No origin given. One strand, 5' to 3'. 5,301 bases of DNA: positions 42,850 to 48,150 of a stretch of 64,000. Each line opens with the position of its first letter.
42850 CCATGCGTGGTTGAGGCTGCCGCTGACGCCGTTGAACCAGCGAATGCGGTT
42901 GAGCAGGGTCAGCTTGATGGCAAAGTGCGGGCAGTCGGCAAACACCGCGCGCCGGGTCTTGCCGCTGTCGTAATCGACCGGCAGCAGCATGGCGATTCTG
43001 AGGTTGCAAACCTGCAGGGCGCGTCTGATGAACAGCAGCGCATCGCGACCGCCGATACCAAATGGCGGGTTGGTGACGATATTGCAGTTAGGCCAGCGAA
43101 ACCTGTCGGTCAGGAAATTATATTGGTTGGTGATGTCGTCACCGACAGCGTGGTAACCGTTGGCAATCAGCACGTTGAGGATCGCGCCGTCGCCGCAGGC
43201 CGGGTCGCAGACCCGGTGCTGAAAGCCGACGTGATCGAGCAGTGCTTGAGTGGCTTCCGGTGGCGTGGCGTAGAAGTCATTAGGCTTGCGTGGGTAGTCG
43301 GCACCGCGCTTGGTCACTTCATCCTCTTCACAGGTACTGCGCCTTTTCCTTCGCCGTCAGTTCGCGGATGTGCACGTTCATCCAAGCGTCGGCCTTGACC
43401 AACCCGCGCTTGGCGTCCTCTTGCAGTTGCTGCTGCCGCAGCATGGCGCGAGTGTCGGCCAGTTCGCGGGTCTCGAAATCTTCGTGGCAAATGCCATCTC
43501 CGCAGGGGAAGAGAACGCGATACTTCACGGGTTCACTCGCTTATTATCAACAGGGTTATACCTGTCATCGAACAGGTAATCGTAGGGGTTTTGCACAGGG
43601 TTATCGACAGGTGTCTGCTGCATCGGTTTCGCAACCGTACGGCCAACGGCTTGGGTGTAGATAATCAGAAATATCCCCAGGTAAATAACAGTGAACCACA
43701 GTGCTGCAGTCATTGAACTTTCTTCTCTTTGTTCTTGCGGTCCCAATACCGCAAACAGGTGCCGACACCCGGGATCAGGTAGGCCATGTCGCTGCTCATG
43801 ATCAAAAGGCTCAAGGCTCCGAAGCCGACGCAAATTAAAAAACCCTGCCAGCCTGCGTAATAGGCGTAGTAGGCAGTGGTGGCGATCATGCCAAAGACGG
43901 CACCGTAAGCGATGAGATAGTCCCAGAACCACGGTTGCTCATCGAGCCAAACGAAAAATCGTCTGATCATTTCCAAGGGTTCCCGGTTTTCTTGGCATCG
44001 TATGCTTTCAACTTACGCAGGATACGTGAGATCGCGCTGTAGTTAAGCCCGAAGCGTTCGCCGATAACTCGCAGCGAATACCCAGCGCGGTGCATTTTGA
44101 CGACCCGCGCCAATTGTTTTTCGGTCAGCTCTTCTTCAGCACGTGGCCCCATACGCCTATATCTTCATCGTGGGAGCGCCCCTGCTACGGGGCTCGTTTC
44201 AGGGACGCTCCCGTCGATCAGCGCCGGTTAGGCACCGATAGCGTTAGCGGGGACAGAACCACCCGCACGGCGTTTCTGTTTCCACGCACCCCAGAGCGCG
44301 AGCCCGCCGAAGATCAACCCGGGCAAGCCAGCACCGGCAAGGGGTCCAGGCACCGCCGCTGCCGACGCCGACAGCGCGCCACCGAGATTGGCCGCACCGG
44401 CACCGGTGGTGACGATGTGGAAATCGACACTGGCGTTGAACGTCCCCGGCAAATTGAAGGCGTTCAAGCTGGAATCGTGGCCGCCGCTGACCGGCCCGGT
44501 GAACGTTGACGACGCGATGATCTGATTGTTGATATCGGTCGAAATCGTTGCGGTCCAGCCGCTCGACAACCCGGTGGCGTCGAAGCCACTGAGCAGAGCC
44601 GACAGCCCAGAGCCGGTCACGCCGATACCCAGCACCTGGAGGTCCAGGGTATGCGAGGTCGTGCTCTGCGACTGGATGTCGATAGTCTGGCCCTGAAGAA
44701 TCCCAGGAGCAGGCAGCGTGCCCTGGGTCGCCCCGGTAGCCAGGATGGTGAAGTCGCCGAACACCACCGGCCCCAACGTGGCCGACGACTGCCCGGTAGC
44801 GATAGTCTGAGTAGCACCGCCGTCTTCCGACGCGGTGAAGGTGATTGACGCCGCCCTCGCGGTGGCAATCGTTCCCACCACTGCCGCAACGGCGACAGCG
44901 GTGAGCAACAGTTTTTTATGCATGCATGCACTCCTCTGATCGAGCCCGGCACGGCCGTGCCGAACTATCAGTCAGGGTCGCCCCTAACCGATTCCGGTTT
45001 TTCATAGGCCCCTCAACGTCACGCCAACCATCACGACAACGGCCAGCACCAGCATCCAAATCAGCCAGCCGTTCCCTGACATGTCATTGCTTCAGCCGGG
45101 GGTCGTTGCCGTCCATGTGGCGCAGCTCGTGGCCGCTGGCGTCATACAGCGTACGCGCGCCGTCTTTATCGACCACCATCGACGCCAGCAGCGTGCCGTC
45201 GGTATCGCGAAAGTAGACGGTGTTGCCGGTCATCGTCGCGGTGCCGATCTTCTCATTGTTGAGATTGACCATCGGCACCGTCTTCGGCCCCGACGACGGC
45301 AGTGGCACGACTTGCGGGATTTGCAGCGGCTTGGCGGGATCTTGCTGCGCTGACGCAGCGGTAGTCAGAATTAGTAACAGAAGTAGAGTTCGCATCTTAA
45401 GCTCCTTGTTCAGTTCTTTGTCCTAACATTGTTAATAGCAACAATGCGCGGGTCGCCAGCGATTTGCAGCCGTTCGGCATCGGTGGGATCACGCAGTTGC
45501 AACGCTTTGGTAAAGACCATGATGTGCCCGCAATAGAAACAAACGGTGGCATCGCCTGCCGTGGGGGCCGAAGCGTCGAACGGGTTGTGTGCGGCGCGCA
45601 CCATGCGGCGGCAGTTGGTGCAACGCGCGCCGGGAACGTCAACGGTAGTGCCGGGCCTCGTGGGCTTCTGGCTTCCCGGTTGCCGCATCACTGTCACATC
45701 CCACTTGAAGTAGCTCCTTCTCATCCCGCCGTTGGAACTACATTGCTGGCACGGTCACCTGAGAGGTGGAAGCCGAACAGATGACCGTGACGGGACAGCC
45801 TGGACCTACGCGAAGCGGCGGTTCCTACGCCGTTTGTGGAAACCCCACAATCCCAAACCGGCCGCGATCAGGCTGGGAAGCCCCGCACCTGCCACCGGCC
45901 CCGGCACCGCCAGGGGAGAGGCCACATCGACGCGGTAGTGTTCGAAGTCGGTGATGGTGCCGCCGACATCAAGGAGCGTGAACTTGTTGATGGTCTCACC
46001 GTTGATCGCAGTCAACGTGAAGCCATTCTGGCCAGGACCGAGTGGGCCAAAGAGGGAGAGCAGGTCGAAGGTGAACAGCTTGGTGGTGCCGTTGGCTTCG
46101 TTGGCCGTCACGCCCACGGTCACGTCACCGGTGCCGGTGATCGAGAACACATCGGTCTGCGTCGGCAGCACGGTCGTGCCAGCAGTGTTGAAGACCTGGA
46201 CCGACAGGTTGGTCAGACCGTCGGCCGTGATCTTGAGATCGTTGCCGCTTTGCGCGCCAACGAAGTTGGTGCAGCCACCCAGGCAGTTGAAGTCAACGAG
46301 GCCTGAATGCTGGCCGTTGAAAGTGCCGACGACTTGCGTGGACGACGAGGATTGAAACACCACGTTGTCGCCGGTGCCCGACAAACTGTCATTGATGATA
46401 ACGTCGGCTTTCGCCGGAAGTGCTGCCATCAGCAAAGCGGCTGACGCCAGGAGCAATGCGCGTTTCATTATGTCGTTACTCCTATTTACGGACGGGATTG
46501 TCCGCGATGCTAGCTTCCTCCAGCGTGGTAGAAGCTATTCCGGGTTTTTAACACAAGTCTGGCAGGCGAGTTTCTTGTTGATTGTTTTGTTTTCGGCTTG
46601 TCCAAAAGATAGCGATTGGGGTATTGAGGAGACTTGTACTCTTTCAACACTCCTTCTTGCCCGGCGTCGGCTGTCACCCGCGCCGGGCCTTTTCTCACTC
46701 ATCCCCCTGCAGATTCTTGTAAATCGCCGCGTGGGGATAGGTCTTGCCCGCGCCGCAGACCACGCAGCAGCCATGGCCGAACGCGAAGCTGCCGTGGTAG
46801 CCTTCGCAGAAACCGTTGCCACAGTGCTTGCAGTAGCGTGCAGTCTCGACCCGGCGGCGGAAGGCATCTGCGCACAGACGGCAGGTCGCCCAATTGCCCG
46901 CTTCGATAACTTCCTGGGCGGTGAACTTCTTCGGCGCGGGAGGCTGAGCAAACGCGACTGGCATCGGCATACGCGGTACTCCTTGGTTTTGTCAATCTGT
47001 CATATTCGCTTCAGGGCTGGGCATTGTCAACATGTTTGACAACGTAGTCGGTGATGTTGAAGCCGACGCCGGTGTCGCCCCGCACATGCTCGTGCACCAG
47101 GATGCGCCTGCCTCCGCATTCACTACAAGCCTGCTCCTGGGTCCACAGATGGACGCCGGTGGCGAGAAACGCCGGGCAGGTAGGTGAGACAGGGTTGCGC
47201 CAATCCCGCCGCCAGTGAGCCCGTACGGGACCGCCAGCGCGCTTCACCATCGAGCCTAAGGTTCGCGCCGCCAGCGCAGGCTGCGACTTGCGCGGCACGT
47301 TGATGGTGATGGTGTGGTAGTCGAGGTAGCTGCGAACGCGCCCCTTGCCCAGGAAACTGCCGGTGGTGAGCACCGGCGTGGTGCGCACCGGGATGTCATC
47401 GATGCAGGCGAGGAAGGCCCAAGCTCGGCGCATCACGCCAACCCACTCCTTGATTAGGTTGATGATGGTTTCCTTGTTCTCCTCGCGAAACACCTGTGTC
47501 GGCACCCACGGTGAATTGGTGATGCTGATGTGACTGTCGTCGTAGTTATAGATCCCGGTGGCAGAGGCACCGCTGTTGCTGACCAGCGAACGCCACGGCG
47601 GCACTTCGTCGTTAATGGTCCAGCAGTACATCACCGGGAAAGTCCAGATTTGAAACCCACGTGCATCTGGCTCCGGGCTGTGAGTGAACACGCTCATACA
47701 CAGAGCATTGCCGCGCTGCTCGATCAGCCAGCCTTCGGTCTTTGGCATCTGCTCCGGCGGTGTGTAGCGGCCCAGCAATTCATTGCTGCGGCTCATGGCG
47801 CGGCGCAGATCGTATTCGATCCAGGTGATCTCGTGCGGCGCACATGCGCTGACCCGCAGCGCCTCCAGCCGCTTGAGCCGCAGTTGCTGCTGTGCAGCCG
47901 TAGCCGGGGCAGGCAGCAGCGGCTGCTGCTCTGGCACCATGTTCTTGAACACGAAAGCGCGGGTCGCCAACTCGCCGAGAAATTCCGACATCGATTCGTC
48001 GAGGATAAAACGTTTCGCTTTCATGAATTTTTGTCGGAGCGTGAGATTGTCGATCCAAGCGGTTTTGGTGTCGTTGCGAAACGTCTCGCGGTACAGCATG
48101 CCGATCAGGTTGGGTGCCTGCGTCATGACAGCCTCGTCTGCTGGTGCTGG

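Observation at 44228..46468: Two phage-encoded secreted proteins with PEP-CTERM-like (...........) sorting signals and no sortase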

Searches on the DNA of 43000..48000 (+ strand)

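Call 9: search_dna_similar(collection=phages, query=window:43000-48000:+, mode=near, max_rows=15)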
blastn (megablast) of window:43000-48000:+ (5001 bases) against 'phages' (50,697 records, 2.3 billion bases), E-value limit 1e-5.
No match.

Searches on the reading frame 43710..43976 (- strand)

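Call 91: search_protein_families(library=phrogs, proteins=[window:43710-43976:-], max_evalue=0.01)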
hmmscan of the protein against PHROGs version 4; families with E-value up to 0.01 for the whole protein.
window:43710-43976:- (88 aa): 1 family
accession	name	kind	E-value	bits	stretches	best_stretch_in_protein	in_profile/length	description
phrog_4839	-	unknown function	0.0018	19.4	1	24-80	33-86/87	-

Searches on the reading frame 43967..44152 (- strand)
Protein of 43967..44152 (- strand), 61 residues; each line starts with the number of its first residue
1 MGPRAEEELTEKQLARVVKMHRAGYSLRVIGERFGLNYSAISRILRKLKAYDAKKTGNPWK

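Call 78: search_protein_families(library=pfam, proteins=[window:43967-44152:-], max_evalue=0.001)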
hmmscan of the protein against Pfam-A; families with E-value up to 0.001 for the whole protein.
window:43967-44152:- (61 aa): 4 families
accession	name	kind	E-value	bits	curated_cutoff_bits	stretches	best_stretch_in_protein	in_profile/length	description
PF25787.1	HTH_SB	-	6.5e-06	26.3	43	1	8-52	6-50/53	Sleeping Beauty transposase HTH domain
PF13384.12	HTH_23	-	7.2e-06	26.1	24.6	1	10-48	3-41/50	Homeodomain-like domain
PF13518.12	HTH_28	-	3.5e-05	24.2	25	1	15-50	3-38/52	Helix-turn-helix domain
PF13936.12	HTH_38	-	0.00015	21.9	27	1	19-47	15-43/44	Helix-turn-helix domain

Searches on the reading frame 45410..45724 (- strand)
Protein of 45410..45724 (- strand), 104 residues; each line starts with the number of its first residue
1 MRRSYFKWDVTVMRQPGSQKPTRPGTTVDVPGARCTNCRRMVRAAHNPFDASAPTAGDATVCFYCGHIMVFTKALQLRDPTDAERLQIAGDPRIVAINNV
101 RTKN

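Call 3: search_protein_families(library=ncbifam, proteins=[window:45410-45724:-], max_evalue=10)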
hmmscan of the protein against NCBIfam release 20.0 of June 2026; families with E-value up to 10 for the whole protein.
window:45410-45724:- (104 aa): 2 families
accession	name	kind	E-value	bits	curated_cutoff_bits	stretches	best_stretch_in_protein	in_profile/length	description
NF047912.1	ECs_2282_CxxC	subfamily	0.041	13.8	37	1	21-43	16-38/60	ECs_2282 family putative zinc-binding protein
NF001606.0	PRK00398.1-3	equivalog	0.13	12.1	72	1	62-70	22-30/44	DNA-directed RNA polymerase subunit P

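Call 4: search_protein_families(library=pfam, proteins=[window:45410-45724:-], max_evalue=10)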
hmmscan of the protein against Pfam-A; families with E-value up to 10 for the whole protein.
window:45410-45724:- (104 aa): 5 families
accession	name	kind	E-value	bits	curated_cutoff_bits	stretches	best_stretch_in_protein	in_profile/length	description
PF12773.13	DZR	-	0.088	13.4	27.3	0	32-46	24-38/45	Double zinc ribbon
PF18450.7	zf_C2H2_6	-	0.17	12.3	39.2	1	59-66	2-9/28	Zinc Finger domain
PF13451.12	zf_Tbcl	-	0.21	12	24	0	33-44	34-45/48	Probable treble clef domain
PF13248.11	Zn_ribbon_3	-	0.7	9.9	27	1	58-67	15-24/26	zinc-ribbon domain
PF25122.1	DUF7815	-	1.7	9.1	25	0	60-66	19-25/27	Domain of unknown function (DUF7815)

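Call 91: search_protein_families(library=phrogs, proteins=[window:45410-45724:-], max_evalue=0.01)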
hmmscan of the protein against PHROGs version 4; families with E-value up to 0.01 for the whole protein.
window:45410-45724:- (104 aa): 1 family
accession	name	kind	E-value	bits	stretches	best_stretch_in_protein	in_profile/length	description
phrog_24566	-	unknown function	0.00089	20.4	1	29-93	11-77/95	-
